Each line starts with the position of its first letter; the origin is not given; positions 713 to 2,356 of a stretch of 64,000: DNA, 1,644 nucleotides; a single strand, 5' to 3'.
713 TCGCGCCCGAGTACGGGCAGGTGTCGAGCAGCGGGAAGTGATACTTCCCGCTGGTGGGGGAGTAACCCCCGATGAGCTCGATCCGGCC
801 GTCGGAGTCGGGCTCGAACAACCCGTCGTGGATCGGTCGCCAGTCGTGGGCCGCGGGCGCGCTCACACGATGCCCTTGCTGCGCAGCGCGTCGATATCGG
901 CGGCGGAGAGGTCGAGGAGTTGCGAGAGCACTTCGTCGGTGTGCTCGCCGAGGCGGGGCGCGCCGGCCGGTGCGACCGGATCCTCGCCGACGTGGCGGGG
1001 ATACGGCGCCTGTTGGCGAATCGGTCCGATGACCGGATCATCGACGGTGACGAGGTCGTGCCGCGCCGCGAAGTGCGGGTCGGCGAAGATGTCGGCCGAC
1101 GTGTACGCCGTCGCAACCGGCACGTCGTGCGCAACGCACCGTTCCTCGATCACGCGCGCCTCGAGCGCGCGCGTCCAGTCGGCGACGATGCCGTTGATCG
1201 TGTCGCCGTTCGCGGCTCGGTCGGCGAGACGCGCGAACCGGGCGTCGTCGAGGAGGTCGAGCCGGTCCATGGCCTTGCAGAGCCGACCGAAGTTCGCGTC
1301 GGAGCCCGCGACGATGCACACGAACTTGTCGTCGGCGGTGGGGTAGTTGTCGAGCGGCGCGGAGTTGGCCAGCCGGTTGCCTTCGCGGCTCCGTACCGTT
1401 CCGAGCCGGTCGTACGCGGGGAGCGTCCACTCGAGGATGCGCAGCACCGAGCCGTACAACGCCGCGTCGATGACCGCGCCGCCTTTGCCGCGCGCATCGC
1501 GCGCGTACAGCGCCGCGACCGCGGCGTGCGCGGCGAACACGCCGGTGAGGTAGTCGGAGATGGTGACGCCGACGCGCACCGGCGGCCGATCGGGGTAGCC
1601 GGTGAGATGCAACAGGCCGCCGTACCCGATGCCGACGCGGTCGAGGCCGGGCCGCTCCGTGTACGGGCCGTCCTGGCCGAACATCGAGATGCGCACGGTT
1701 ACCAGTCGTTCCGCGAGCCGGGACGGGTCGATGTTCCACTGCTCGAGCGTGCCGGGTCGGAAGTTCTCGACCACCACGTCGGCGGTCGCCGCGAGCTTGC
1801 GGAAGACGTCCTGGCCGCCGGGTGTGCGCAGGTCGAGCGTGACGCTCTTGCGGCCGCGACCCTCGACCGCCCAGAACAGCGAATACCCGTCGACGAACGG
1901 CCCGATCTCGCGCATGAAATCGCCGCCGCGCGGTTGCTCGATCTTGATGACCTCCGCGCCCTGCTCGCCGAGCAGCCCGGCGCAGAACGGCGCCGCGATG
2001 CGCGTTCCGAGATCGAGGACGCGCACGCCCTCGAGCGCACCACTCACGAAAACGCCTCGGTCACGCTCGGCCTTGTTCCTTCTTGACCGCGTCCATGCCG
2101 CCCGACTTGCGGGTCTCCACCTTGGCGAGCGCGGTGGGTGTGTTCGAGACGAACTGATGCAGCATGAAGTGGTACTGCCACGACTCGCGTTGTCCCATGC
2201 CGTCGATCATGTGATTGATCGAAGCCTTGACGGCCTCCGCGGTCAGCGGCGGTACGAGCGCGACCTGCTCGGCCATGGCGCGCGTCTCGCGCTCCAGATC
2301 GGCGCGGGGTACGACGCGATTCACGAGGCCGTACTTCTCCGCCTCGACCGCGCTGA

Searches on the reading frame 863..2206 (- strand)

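Call 78: search_protein_families(library=pfam, proteins=[window:863-2206:-], max_evalue=0.0001)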
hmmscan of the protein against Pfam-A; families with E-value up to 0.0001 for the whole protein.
window:863-2206:- (447 aa): 1 family
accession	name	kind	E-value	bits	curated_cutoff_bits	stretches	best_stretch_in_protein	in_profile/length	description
PF02515.22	CoA_transf_3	-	7.2e-104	348.2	23.3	1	58-423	1-366/366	CoA-transferase family III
